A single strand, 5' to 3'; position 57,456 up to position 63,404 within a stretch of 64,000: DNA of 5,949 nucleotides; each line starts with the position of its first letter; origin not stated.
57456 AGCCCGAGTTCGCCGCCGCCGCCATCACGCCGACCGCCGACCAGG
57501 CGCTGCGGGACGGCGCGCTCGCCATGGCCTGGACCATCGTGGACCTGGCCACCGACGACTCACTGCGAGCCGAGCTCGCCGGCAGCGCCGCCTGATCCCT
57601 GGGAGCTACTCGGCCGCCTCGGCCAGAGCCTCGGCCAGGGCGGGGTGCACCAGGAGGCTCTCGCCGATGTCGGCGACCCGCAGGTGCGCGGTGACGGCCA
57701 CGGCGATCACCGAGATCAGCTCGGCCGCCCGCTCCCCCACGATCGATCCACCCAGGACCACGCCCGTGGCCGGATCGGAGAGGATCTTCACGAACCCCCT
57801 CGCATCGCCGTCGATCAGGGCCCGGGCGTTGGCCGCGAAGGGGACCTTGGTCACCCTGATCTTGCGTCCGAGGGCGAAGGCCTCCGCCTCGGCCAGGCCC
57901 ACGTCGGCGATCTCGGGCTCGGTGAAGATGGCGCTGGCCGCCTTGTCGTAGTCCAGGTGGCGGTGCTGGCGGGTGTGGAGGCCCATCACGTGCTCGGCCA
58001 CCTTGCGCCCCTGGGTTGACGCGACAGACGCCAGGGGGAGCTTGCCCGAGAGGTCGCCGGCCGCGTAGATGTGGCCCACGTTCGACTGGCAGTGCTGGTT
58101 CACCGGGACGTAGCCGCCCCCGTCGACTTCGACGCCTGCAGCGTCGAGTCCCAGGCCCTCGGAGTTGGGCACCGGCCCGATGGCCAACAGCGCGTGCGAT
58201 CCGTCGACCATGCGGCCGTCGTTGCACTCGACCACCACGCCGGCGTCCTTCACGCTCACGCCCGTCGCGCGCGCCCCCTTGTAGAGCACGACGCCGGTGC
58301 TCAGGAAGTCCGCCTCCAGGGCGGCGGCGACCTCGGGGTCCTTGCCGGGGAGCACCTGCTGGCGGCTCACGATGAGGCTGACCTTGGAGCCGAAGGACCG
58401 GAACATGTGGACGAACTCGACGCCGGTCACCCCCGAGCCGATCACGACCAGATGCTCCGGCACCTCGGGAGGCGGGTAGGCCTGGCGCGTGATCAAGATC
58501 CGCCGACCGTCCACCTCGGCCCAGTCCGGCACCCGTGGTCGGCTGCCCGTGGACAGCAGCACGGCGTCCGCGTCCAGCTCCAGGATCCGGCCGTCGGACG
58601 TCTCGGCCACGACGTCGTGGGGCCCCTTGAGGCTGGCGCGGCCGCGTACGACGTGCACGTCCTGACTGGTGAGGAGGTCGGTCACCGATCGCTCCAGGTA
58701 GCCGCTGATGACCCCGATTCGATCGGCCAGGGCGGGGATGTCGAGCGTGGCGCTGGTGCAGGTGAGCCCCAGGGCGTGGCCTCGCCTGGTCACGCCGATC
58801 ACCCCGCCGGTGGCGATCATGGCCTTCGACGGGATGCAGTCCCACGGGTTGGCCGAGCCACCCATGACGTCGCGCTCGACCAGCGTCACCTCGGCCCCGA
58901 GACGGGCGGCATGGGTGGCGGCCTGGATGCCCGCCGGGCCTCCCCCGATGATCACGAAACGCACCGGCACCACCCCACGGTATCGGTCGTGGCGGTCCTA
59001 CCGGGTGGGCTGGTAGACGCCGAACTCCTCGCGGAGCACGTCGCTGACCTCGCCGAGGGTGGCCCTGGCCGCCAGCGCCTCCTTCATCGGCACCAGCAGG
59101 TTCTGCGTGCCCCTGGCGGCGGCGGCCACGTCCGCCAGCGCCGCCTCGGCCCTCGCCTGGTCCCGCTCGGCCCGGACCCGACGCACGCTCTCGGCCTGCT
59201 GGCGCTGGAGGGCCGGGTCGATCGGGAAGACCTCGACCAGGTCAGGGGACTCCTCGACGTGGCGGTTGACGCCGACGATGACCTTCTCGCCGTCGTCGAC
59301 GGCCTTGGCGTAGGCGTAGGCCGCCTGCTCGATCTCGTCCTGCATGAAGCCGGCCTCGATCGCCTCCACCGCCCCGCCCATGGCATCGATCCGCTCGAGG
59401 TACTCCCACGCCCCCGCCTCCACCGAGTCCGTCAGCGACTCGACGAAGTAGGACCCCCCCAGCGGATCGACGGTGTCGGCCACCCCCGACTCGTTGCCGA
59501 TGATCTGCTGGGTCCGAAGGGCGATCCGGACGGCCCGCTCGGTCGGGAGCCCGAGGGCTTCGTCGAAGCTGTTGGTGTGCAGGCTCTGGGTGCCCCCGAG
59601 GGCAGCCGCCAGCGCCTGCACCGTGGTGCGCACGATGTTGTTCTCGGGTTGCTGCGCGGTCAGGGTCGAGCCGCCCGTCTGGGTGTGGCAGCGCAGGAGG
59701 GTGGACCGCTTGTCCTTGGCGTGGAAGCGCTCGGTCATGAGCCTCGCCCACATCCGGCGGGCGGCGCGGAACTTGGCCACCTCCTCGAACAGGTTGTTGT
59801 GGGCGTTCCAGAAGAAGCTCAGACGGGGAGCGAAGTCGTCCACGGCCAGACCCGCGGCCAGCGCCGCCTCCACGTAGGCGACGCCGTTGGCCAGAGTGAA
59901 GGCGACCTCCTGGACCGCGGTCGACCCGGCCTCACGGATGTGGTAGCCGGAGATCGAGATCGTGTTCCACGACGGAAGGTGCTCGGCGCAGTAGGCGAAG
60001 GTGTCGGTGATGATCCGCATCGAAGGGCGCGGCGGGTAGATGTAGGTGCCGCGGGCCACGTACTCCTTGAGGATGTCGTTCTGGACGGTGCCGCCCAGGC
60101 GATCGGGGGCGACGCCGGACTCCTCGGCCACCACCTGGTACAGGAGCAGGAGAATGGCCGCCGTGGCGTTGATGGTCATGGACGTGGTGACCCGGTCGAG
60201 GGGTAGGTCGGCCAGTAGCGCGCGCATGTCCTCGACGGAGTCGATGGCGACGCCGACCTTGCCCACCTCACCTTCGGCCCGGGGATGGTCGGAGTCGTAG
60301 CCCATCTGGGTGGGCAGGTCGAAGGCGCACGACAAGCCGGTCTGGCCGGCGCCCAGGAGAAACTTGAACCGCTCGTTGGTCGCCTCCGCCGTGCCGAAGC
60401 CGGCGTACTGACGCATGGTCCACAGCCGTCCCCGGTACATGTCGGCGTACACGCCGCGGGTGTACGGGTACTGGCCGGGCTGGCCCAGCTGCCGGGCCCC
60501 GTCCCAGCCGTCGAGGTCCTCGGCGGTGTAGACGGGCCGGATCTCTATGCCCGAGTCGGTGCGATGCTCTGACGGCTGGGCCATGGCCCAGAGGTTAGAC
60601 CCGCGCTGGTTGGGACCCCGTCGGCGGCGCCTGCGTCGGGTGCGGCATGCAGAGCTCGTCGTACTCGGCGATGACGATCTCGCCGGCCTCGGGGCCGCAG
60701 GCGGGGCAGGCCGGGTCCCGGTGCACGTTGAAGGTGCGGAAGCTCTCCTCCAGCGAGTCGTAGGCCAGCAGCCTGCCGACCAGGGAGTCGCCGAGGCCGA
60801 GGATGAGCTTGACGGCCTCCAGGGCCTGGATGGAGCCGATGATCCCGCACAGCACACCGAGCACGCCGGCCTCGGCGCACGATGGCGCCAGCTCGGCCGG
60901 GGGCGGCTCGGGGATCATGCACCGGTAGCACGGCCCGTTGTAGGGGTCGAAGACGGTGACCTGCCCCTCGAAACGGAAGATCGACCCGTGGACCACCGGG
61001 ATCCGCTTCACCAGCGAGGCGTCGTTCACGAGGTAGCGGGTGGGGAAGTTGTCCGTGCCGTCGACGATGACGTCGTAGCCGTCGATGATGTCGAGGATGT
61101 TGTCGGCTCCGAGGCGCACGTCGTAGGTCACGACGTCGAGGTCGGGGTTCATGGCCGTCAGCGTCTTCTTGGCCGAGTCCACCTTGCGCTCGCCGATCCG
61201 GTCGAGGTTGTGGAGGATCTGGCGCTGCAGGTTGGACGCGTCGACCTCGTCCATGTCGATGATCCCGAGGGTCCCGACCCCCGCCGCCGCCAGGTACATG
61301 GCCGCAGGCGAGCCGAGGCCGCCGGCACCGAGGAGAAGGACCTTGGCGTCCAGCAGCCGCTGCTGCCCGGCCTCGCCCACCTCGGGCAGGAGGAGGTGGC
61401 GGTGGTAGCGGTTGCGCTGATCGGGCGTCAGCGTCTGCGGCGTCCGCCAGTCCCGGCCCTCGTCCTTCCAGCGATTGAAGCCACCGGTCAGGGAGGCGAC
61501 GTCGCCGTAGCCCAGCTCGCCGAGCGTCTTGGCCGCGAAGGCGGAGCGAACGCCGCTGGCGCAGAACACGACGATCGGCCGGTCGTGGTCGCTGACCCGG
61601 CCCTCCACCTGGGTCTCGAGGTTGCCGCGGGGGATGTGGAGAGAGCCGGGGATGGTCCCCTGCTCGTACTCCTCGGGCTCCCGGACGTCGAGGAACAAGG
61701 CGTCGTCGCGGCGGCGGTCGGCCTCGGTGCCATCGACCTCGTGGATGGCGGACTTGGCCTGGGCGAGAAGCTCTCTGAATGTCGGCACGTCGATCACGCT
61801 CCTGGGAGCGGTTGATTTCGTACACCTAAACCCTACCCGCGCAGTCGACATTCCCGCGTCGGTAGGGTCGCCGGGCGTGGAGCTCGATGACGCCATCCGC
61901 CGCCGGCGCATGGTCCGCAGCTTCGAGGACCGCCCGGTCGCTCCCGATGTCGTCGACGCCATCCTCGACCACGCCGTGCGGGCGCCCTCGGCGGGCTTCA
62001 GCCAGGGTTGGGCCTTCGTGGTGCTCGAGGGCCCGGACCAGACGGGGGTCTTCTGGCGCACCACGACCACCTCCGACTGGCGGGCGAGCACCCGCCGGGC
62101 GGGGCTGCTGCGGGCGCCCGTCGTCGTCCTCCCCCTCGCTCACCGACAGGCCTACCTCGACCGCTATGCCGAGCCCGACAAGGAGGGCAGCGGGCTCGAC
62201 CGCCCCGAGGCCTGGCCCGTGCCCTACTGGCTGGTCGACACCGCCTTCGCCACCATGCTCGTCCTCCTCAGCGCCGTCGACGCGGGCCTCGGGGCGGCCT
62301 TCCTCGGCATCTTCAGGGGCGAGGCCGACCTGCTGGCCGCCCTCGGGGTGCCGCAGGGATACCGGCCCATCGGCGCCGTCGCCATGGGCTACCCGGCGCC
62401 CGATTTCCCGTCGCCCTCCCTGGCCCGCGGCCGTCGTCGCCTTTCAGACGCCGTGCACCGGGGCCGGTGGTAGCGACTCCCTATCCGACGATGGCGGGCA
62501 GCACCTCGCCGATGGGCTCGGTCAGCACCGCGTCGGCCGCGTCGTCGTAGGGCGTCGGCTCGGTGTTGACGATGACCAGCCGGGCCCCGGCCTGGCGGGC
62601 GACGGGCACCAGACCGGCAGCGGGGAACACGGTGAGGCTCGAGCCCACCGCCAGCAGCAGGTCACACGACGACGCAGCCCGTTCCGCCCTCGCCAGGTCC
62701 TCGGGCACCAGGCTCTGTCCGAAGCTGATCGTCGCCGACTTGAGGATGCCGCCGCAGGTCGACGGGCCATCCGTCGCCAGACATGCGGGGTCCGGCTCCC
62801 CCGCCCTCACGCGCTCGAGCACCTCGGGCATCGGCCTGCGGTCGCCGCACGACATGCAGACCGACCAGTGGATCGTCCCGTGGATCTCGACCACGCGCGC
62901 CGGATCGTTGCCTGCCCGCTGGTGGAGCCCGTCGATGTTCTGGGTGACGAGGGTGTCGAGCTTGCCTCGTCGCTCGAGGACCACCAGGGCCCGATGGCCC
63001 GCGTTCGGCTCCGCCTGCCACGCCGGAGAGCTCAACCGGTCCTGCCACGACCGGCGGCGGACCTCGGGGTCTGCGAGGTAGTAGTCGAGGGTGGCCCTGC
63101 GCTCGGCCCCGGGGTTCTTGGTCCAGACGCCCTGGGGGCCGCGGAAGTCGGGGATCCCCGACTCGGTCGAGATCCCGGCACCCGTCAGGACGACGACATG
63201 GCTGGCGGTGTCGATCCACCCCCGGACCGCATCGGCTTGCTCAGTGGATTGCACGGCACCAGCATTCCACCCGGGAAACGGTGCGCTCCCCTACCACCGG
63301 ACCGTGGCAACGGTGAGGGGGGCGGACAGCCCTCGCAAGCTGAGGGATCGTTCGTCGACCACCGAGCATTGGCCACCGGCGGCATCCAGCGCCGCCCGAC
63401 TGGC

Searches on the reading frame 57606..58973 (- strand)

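Call 56: search_protein_families(library=pfam, proteins=[window:57606-58973:-])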
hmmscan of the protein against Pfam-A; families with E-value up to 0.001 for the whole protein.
window:57606-58973:- (455 aa): 13 families
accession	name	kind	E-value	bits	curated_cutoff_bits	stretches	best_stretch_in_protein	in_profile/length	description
PF07992.20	Pyr_redox_2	-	9.5e-56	189.8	26.1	1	5-322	2-291/291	Pyridine nucleotide-disulphide oxidoreductase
PF02852.28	Pyr_redox_dim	-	8.2e-30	103.7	25.3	1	346-454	2-110/110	Pyridine nucleotide-disulphide oxidoreductase, dimerisation domain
PF00070.33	Pyr_redox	-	1.2e-19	71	22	2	174-248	1-77/82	Pyridine nucleotide-disulphide oxidoreductase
PF13738.12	Pyr_redox_3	-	9e-12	45.3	30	2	7-44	1-39/305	Pyridine nucleotide-disulphide oxidoreductase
PF12831.13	FAD_oxidored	-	1.9e-08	34.4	27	1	7-39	3-36/416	FAD dependent oxidoreductase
PF01134.28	GIDA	-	6.7e-08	32.4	22.1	1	7-59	3-53/391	Glucose inhibited division protein A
PF01262.27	AlaDh_PNT_C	-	3.3e-07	30.4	23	1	3-35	28-60/214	Alanine dehydrogenase/PNT, C-terminal domain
PF01266.30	DAO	-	5.2e-07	29.9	27.9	1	6-39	2-37/353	FAD dependent oxidoreductase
PF03486.20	HI0933_like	-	5.8e-06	26.4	50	1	6-35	3-32/244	HI0933-like protein Rossmann domain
PF13450.12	NAD_binding_8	-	3.1e-05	24.6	21.9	1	8-42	1-36/68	NAD(P)-binding Rossmann-like domain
PF05834.18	Lycopene_cycl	-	9e-05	22.1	23.4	0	7-143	3-140/380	Lycopene cyclase protein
PF13434.12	Lys_Orn_oxgnase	-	0.00014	21.6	21.3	1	118-211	131-229/339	L-lysine 6-monooxygenase/L-ornithine 5-monooxygenase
PF00890.30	FAD_binding_2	-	0.00083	19.1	20.4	1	7-36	3-32/414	FAD binding domain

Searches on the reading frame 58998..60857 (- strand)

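Call 56: search_protein_families(library=pfam, proteins=[window:58998-60857:-])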
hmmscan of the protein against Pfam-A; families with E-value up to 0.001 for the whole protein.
window:58998-60857:- (619 aa): 1 family
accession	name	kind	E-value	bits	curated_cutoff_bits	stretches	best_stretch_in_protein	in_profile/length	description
PF01642.28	MM_CoA_mutase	-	6.9e-230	764.4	22.1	1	99-613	1-512/512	Methylmalonyl-CoA mutase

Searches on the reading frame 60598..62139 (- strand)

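Call 52: search_protein_families(library=pfam, proteins=[window:60598-62139:-], max_evalue=0.01)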
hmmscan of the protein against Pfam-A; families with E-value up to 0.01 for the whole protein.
window:60598-62139:- (514 aa): 2 families
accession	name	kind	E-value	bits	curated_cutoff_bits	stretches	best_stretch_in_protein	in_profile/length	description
PF00899.27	ThiF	-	7.8e-83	277.7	28.1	1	245-480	1-238/238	ThiF family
PF00581.25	Rhodanese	-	3.4e-20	72.8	22.2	1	142-226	7-101/102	Rhodanese-like domain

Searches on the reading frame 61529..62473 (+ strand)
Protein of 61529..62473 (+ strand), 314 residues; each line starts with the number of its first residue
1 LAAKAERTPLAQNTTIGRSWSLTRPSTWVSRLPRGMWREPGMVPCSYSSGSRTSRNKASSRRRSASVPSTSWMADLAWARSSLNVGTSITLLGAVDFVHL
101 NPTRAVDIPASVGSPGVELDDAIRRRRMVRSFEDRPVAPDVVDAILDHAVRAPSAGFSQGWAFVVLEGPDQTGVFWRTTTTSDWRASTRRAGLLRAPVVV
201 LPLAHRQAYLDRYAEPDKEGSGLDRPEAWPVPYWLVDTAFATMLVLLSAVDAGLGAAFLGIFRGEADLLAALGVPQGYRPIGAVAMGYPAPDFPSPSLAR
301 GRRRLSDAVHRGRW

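Call 56: search_protein_families(library=pfam, proteins=[window:61529-62473:+])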
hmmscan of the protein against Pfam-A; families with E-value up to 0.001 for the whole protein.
window:61529-62473:+ (314 aa): 1 family
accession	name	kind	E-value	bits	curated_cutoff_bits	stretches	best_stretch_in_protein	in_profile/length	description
PF00881.29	Nitroreductase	-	7.2e-20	72.3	23.5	1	123-288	1-167/167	Nitroreductase family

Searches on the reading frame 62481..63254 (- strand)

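Call 56: search_protein_families(library=pfam, proteins=[window:62481-63254:-])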
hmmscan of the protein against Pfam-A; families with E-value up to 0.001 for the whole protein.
window:62481-63254:- (257 aa): 1 family
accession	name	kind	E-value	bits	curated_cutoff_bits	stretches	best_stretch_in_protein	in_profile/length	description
PF02146.23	SIR2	-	3.4e-38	131.8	24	1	25-211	1-180/180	Sir2 family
